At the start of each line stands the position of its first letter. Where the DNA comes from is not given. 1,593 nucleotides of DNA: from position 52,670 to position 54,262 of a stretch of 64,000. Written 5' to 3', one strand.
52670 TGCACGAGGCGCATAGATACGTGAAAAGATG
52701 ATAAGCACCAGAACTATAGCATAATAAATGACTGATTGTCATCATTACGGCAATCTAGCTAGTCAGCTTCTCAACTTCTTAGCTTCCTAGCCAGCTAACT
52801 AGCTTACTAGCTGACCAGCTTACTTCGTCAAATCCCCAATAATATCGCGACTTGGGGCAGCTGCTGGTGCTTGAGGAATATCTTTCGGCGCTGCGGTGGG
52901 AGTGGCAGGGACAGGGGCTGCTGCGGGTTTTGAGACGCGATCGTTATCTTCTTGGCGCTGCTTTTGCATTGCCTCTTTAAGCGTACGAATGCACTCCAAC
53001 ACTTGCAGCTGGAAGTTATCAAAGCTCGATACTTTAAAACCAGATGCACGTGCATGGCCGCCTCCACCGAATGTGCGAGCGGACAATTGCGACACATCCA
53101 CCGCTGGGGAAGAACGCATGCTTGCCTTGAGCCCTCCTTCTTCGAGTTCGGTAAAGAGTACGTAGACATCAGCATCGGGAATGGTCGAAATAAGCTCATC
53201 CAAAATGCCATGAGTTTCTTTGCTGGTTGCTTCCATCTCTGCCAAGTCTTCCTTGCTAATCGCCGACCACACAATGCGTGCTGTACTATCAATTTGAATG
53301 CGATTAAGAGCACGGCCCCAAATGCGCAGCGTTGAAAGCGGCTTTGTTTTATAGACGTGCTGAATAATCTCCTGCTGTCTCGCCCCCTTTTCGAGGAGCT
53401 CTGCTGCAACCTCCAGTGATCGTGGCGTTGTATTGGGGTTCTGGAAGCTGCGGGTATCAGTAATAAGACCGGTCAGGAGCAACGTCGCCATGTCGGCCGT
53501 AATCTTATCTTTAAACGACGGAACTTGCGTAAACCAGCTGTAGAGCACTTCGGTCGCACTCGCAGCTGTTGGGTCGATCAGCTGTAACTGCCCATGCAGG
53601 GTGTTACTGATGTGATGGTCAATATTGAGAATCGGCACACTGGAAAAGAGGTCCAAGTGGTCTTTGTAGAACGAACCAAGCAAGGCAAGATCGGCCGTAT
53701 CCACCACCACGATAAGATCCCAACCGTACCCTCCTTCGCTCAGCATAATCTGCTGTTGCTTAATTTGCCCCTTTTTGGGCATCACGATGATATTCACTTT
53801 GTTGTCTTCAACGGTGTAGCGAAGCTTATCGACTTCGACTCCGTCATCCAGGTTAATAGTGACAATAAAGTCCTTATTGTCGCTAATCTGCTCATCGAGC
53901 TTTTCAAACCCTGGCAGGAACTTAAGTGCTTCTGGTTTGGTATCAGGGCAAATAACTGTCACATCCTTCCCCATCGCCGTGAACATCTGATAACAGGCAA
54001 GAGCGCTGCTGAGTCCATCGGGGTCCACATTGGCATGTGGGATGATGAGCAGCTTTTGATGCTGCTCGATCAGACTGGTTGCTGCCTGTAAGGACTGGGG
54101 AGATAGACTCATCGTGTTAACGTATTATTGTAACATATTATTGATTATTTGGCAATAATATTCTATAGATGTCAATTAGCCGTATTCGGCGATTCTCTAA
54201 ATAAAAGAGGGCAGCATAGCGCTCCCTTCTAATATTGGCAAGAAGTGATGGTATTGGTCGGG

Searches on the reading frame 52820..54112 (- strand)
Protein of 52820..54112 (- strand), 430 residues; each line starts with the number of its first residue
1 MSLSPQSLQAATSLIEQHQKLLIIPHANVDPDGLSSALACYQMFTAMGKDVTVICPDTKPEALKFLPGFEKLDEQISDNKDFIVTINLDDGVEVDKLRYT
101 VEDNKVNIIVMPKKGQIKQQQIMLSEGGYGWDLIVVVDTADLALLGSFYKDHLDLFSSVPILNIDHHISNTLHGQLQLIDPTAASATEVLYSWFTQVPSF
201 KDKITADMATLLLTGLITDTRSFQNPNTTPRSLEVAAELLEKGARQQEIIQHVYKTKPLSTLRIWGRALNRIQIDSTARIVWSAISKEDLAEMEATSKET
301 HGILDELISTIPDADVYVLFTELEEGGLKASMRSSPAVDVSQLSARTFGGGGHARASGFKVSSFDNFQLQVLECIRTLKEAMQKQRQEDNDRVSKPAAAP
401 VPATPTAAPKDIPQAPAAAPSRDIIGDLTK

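Call 80: search_protein_families(library=pfam, proteins=[window:52820-54112:-], max_evalue=0.01)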
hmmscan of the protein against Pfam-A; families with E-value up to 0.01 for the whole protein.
window:52820-54112:- (430 aa): 3 families
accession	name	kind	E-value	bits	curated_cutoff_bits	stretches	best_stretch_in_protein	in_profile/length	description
PF01368.27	DHH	-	9.5e-15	55.4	28.1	1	21-215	2-124/125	DHH family, N-terminal domain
PF02272.25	DHHA1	-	3e-08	34.5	25.9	1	294-368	12-86/102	DHHA1 domain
PF14336.11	GLUCM-like_C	-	0.0047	16.9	27.9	1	7-81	22-83/291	D-glutamate cyclase-like, C-terminal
